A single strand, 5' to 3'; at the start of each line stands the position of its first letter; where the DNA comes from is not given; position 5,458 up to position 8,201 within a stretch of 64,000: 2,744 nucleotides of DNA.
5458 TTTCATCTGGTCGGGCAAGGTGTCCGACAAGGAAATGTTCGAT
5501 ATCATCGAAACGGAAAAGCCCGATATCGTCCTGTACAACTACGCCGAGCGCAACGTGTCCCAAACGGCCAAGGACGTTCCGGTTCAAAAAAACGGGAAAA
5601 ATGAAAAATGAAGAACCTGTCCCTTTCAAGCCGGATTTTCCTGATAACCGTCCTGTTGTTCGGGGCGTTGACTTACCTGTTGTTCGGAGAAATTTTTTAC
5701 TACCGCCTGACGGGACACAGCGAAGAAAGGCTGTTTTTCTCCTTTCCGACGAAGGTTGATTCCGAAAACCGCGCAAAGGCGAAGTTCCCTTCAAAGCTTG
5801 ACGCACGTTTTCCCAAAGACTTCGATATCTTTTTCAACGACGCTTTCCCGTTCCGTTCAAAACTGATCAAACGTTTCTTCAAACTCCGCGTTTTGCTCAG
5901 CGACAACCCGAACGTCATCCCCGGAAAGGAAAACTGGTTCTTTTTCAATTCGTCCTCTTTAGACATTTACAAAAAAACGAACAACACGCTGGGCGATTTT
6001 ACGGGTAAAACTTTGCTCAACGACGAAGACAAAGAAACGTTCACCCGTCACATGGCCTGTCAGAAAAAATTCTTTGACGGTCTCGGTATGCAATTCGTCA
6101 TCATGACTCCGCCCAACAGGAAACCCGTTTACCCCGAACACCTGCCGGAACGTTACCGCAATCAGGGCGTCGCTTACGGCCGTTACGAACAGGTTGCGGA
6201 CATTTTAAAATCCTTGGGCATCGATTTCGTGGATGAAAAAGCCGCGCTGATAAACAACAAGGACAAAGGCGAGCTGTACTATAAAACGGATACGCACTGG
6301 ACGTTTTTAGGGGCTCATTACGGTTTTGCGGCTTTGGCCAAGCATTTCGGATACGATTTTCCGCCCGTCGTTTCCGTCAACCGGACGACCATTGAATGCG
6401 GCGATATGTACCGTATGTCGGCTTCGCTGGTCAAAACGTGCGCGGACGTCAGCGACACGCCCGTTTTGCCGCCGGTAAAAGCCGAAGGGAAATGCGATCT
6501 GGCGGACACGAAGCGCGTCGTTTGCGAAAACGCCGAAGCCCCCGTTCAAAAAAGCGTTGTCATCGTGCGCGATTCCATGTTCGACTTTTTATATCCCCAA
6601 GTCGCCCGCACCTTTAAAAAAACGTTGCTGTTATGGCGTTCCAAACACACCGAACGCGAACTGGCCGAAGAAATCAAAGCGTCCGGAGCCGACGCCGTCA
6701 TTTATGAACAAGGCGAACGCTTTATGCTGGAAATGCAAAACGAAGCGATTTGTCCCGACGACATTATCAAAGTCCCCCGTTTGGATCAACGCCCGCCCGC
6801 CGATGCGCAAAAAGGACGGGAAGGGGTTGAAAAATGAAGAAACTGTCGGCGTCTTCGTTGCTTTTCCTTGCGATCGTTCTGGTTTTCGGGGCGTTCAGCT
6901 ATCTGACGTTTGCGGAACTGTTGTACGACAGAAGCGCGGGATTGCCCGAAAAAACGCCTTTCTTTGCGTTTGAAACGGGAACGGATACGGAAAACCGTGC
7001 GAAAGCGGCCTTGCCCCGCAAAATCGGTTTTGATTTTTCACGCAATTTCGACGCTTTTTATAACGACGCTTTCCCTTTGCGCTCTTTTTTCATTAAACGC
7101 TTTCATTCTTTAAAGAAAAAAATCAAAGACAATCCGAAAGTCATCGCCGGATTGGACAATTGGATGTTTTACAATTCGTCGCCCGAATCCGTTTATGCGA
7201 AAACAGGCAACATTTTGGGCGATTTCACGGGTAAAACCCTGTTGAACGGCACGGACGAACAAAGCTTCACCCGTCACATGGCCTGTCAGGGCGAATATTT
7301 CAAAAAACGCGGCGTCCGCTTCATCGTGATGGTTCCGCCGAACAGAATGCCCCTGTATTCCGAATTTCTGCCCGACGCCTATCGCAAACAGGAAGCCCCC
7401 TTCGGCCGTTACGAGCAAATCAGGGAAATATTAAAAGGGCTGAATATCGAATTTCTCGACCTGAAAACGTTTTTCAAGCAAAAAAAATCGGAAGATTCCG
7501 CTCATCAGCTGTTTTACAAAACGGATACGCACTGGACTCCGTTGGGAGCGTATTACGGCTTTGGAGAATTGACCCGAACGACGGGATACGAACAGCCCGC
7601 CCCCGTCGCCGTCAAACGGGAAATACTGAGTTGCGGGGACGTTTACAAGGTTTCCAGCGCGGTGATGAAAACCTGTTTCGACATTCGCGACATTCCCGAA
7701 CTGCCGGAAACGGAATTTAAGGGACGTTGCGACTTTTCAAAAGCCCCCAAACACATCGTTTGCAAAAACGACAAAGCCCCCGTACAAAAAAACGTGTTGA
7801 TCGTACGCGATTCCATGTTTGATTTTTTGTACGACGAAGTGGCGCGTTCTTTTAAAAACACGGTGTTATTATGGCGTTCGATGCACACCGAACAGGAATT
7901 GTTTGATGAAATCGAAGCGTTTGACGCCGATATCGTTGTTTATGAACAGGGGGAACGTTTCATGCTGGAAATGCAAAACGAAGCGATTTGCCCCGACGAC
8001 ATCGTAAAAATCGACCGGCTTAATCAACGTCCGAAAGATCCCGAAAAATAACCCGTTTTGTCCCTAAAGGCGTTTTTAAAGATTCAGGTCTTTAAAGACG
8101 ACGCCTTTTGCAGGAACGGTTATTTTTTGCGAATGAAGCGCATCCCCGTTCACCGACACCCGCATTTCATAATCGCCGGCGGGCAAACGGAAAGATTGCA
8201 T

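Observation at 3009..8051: One MBOAT acyltransferase translationally coupled to three diverged AlgJ/AlgX-like (DTHW) paralogs, behind a glucosaminidase-domain gene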

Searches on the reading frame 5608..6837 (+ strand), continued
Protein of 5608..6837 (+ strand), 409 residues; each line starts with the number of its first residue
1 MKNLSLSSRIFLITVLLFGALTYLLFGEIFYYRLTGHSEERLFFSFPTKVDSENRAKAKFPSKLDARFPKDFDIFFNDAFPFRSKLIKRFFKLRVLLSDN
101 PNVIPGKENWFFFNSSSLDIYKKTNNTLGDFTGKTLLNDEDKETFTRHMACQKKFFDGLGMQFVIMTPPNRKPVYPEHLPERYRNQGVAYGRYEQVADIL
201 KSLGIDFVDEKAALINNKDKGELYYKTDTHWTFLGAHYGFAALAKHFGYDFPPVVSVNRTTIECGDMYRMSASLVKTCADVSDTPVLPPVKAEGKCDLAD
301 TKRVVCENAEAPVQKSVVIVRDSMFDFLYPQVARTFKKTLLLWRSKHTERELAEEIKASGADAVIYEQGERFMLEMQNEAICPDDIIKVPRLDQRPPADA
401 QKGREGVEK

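Call 33: search_solved_structures(query=A2, max_evalue=0.01, show_alignments=3)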
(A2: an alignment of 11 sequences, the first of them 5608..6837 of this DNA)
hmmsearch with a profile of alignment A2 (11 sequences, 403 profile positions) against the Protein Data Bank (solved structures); distinct sequences matched with E-value up to 0.01: 6.
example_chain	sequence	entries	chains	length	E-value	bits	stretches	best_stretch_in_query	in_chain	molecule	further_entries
5v8d_A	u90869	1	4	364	9e-21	77.6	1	53-373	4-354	Bacillus cereus PatB1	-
5v8e_A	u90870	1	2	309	3.8e-17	65.6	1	153-373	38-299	Bacillus cereus PatB1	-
4o8v_A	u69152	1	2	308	3e-14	56.1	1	155-249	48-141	Alginate biosynthesis protein AlgJ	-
4nzk_A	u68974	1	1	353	9.9e-09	37.9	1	177-269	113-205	Uncharacterized protein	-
7ula_A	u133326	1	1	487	0.0012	21.2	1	148-268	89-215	Alginate biosynthesis protein AlgX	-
4knc_B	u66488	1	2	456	0.002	20.4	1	152-261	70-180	Alginate biosynthesis protein AlgX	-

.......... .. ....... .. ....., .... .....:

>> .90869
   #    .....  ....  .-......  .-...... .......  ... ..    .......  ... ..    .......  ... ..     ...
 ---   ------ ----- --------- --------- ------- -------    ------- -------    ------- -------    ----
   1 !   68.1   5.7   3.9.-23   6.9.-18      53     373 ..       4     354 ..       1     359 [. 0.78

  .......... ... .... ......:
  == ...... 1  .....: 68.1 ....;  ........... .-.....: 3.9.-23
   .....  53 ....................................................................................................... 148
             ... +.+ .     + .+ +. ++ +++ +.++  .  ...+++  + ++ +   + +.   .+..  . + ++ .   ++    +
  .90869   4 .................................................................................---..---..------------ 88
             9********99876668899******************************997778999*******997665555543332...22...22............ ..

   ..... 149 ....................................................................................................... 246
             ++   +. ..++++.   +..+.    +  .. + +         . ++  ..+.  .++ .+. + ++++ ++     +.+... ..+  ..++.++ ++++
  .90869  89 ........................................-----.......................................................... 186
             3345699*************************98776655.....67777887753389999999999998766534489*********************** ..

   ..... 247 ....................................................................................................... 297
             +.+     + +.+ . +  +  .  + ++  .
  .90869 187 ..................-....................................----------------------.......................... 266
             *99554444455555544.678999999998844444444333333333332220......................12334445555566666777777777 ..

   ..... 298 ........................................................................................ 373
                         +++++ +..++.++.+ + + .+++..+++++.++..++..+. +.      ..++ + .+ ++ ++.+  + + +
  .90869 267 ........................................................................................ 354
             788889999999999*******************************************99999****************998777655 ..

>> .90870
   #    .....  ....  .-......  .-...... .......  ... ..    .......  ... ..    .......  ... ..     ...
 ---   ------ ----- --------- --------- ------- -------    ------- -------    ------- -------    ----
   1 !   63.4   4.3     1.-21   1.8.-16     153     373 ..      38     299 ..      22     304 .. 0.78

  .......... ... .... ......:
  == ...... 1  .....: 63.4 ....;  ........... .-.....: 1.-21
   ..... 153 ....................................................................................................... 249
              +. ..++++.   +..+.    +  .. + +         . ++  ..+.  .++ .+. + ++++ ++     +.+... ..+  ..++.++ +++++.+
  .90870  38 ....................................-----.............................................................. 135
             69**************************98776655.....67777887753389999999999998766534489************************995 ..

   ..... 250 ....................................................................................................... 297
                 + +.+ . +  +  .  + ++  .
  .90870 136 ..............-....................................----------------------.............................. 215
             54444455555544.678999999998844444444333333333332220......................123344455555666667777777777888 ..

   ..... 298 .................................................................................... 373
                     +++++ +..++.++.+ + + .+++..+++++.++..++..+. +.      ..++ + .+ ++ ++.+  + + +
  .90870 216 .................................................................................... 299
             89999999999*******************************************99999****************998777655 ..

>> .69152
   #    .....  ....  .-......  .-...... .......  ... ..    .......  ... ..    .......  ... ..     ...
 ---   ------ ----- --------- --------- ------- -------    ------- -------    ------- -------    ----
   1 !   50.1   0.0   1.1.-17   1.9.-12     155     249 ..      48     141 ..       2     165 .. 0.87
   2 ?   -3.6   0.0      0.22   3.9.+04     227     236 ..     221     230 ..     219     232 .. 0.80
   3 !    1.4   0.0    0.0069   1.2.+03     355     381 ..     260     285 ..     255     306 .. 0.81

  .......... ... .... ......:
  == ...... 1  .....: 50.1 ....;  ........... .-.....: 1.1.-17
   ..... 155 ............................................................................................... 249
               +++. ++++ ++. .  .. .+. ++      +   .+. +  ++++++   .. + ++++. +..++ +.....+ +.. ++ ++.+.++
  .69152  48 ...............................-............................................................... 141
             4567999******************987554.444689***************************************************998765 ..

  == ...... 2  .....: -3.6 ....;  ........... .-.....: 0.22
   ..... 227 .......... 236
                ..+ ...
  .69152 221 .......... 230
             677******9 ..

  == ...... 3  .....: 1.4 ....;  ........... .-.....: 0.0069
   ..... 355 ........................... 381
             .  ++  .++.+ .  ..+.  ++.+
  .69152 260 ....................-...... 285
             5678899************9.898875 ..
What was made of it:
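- Closest known: Bacillus cereus/anthracis PatA1-PatB1. Same: PatB1 is the best sequence match among solved structures (5v8d, E 9e-21, nearly full length, call 33).
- A profile search of solved structures finds B. cereus PatB1 at E 9e-21 over nearly the full length, and AlgJ at 3e-14 (call 33).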

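Call 36: find_related_loci(query=window:5608-6837:+, collection=metagenome_contigs, flank=8000)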
Query window:5608-6837:+ (409 aa) in metagenome_contigs; peptide patterns used: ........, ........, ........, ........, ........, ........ (x = any residue, [..] = any of these).
75 stretches matched a pattern; 2 encode a relative of the query (tblastn E <= 1e-3); 2 distinct loci.
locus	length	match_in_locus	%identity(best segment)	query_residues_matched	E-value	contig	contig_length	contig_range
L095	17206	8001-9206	70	1-401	0e+0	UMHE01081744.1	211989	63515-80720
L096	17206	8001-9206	70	1-401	0e+0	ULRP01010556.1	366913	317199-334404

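Call 39: find_homologous_proteins(query=A2, max_evalue=1e-10)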
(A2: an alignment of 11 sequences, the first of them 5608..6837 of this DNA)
Query A2 (11 sequences) (409 aa, profile of the alignment): 40 proteins with E <= 1e-10 among 7960 candidates.
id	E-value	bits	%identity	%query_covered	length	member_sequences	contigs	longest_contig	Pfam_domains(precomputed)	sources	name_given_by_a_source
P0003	1.0e-203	695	60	97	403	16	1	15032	PF16822.12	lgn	-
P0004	4.3e-203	693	56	98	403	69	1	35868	PF16822.12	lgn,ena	-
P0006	4.0e-196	670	52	97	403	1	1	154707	PF16822.12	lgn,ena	-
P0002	1.5e-195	668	69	98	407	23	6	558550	PF16822.12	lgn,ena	-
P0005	4.0e-193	660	56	97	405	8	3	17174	PF16822.12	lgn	-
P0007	7.5e-193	659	52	98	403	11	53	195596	PF16822.12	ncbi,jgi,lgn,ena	ncbi:MAG: hypothetical protein ACI4PW_02340 [Alphaproteobacteria bacterium]|jgi:alginate O-acetyltra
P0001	3.1e-188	644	99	100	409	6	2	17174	PF16822.12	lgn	-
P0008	6.9e-159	547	43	78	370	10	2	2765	PF16822.12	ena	-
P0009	3.3e-106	374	32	50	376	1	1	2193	PF14286.13,PF16822.12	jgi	-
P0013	3.3e-97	344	26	79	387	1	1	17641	PF16822.12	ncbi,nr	ncbi:MAG: hypothetical protein IJU98_05795 [Synergistaceae bacterium]|nr:hypothetical protein [Syner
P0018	1.1e-54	204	27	59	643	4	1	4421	PF16822.12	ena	-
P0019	1.8e-52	197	28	81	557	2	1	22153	PF16822.12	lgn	-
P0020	6.4e-52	195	30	45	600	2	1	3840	PF16822.12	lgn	-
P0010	9.4e-49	185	25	70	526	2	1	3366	PF16822.12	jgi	jgi:hypothetical protein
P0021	8.1e-42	162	24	72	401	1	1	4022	PF16822.12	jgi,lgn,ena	-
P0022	1.0e-40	158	25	80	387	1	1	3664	PF16822.12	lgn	-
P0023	1.2e-40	158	26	80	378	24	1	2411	PF16822.12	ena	-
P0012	5.5e-39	152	24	78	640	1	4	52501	PF16822.12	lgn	-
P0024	7.9e-39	152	26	80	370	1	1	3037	PF16822.12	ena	-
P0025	4.9e-37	146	30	48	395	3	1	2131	PF16822.12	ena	-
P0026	5.2e-34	136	26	47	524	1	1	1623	PF16822.12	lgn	-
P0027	6.6e-33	132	26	40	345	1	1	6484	PF16822.12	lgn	-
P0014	1.7e-31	128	24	82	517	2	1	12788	PF16822.12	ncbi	-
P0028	2.1e-31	127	29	44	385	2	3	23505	PF16822.12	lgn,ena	-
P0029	3.5e-30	123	22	63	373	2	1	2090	PF16822.12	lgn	-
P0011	5.1e-28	116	29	37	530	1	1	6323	PF16822.12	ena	-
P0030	2.2e-27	114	29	66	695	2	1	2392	PF01757.29,PF16822.12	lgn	-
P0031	5.9e-27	113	26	66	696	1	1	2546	PF01757.29,PF16822.12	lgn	-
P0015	1.7e-25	108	23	81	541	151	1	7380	PF16822.12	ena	-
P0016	8.8e-24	102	27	67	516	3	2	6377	PF16822.12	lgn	-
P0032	1.5e-23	102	28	66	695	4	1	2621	PF01757.29,PF16822.12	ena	-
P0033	2.8e-23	101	26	70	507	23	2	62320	PF16822.12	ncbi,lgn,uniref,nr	ncbi:alginate O-acetyltransferase AlgX-related protein [Pseudomonas sp.]|uniref:alginate O-acetyltra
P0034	4.8e-23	100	29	66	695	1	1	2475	PF01757.29,PF16822.12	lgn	-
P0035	1.2e-22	99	28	66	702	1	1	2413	PF01757.29,PF16822.12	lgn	-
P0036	2.8e-22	97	29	66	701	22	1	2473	PF01757.29,PF16822.12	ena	-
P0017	1.0e-20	92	28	43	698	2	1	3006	PF01757.29,PF16822.12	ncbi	-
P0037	2.2e-20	91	28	66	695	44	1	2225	PF01757.29,PF16822.12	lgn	-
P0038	1.6e-16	78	26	38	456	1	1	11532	PF16822.12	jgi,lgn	-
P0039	3.6e-15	74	21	36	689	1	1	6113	PF04577.20,PF16822.12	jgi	-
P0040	1.4e-12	66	24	49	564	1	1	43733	PF16822.12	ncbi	-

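Call 48: predict_structure(alignment_id=A3)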
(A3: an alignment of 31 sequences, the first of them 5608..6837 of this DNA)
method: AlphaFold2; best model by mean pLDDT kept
length: 409 residues; sequences in the alignment: 31
mean_pLDDT: 84.6   pTM: 0.75
mean pLDDT of the five models: 84.6, 82.6, 81.4, 80.5, 79.6
residues with pLDDT >= 90: 216; 70-90: 117; 50-70: 54; < 50: 22
segments of 3 or more residues with pLDDT < 50: 47-52, 393-397, 403-409
pLDDT, mean of each block of 10 residues (from residue 1): 80 84 77 74 54 59 83 72 67 68 87 77 80 87 92 97 97 96 92 95 97 97 94 96 97 96 84 69 95 94 96 98 91 97 93 96 96 85 80 49 43
secondary structure, 60 per line:
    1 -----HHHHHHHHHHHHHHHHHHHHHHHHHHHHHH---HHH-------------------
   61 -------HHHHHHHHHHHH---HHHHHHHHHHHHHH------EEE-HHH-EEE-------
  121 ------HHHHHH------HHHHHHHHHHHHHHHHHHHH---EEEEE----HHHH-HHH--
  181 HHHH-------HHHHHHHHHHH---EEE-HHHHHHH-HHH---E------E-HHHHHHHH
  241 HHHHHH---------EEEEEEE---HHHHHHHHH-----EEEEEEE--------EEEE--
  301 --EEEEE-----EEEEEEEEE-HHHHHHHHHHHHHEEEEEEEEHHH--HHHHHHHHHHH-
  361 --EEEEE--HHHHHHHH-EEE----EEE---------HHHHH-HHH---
elements in order: H6-35 H68-79 H83-96 E103-105 E111-113 H127-132 H139-158 E162-166 H171-174 H181-184 H192-202 E206-208 H210-216 H233-246 E256-262 H266-274 E280-286 E295-298 E303-307 E313-321 H323-335 E336-343 H349-359 E363-367 H370-377 E379-381 E386-388 H398-402

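Call 51: fold_search(model_id=the predicted structure, library=pdb)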
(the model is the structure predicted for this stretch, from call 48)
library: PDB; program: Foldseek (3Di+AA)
matches with E <= 10: 258; with E <= 0.001: 11
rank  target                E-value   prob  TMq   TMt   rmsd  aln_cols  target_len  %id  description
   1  4o8v_B                2.4e-13  1.00  0.43  0.60   5.3       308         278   16  O-Acetyltransferase Domain of Pseudomonas putida AlgJ (released 2014-10-01)
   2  4o8v_A                2.5e-12  1.00  0.43  0.61   5.2       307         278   17  O-Acetyltransferase Domain of Pseudomonas putida AlgJ (released 2014-10-01)
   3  5v8d_B                2.0e-11  1.00  0.43  0.56   6.0       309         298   13  Structure of Bacillus cereus PatB1 with sulfonyl adduct (released 2017-10-18)
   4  4nzk                  2.7e-11  1.00  0.46  0.60   4.4       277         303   19  Crystal structure of a DHHW family protein (EUBSIR_00411) from Eubacterium siraeum DSM 15702 at 1.49 A resolution (released 2014-01-15)
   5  5v8d_D                2.7e-11  1.00  0.46  0.59   5.5       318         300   14  Structure of Bacillus cereus PatB1 with sulfonyl adduct (released 2017-10-18)
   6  5v8d_C                3.3e-11  1.00  0.44  0.58   6.1       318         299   14  Structure of Bacillus cereus PatB1 with sulfonyl adduct (released 2017-10-18)
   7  5v8d_A                5.0e-11  1.00  0.44  0.60   5.9       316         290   13  Structure of Bacillus cereus PatB1 with sulfonyl adduct (released 2017-10-18)
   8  5v8e_A                9.1e-11  1.00  0.43  0.56   6.2       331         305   12  Structure of Bacillus cereus PatB1 (released 2017-10-18)
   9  4knc_A                1.3e-09  1.00  0.40  0.40   6.4       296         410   16  Structural and functional characterization of Pseudomonas aeruginosa AlgX (released 2013-06-26)
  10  7ula_A                2.5e-09  1.00  0.42  0.40   6.7       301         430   15  Structure of the Pseudomonas putida AlgKX modification and secretion complex (released 2022-12-14)
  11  4knc_B                9.8e-09  1.00  0.43  0.42   7.3       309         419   15  Structural and functional characterization of Pseudomonas aeruginosa AlgX (released 2013-06-26)
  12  4i14_A                1.6e-01  0.07  0.11  0.13  19.6       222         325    9  Crystal Structure of Mtb-ribA2 (Rv1415) (released 2013-08-28)
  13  4egj_C                1.6e-01  0.03  0.10  0.12  17.9       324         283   11  Crystal structure of D-alanine-D-alanine ligase from Burkholderia xenovorans (released 2012-07-18)
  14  3rjt_A                2.4e-01  0.84  0.20  0.37   3.6       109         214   19  Crystal structure of lipolytic protein G-D-S-L family from Alicyclobacillus acidocaldarius subsp. acidocaldarius DSM 4 (released 2011-04-27)
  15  3k2i_A                2.8e-01  0.20  0.11  0.11   6.5        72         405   15  Human Acyl-coenzyme A thioesterase 4 (released 2009-10-20)
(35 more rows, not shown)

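Call 75: search_protein_representatives(alignment_id=A2)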
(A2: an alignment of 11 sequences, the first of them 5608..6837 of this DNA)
Query: 11 sequences, 403 profile positions. Proteins with E-value up to 0.001 (for the whole library): 20330; up to 1e-10: 11924; up to 1e-30: 4312. The best 150 are listed.
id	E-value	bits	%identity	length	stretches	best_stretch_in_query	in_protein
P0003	3.3e-204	694.9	-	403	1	1-402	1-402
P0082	5.2e-140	483.4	-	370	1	1-381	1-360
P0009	1.0e-106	373.8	-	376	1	4-374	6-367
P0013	1.0e-97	344.1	-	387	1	5-375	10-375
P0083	7.3e-75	268.9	-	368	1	49-379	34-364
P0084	1.9e-73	264.3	-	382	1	44-374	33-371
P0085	5.8e-73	262.7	-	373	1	47-380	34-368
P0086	5.5e-67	243.0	-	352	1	45-383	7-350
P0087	5.4e-66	239.7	-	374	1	43-377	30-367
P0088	3.1e-65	237.2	-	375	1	53-380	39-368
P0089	1.2e-63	232.0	-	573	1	47-374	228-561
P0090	1.5e-63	231.6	-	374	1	42-374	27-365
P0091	2.1e-63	231.1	-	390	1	47-380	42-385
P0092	4.8e-63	230.0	-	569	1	41-376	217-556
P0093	6.1e-63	229.7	-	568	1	9-374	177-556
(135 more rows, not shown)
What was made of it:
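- Closest known: Widespread orphan two-gene cassettes of an MBOAT plus an AlgJ-like gene. Same: The family has about 20,000 representatives at 50% clustering (call 75).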

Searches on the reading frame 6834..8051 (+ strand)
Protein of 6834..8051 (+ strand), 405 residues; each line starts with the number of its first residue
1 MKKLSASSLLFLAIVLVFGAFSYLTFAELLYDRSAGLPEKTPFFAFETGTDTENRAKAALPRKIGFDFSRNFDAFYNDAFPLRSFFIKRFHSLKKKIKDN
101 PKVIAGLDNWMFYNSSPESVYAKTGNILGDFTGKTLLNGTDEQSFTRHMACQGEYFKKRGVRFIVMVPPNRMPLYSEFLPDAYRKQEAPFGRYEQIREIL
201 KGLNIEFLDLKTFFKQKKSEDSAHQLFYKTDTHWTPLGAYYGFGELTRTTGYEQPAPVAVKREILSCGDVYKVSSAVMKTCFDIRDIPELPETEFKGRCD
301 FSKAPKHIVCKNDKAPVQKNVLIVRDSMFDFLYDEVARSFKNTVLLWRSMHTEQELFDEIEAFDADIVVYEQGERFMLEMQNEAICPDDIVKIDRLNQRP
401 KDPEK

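Call 3: search_protein_families(library=pfam, proteins=[window:6834-8051:+], max_evalue=0.01)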
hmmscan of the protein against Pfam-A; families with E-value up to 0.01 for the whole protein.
window:6834-8051:+ (405 aa): 3 families
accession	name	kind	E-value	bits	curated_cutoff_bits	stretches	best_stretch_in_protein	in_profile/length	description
PF16822.11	ALGX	-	1.1e-17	65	26.5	1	103-242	1-122/268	SGNH hydrolase-like domain, acetyltransferase AlgX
PF14286.12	DHHW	-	0.00018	21.3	25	1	224-253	233-262/385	DHHW protein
PF19040.6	SGNH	-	0.0016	18.6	27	1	98-240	89-240/248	SGNH domain (fused to AT3 domains)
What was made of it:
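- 6834..8051 (+): J3, the long-class AlgJ-like O-acetyltransferase (405 aa). PPNR at 168-171, TDTHW at 230-234, RDS at 325-327, WRSMH, and the same C-terminal extension as J2. Pfam ALGX E 1.1e-17 (call 3).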

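Call 4: search_protein_families(library=ncbifam, proteins=[window:6834-8051:+], max_evalue=0.01)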
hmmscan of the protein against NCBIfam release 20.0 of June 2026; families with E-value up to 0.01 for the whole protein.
window:6834-8051:+ (405 aa): 0 families
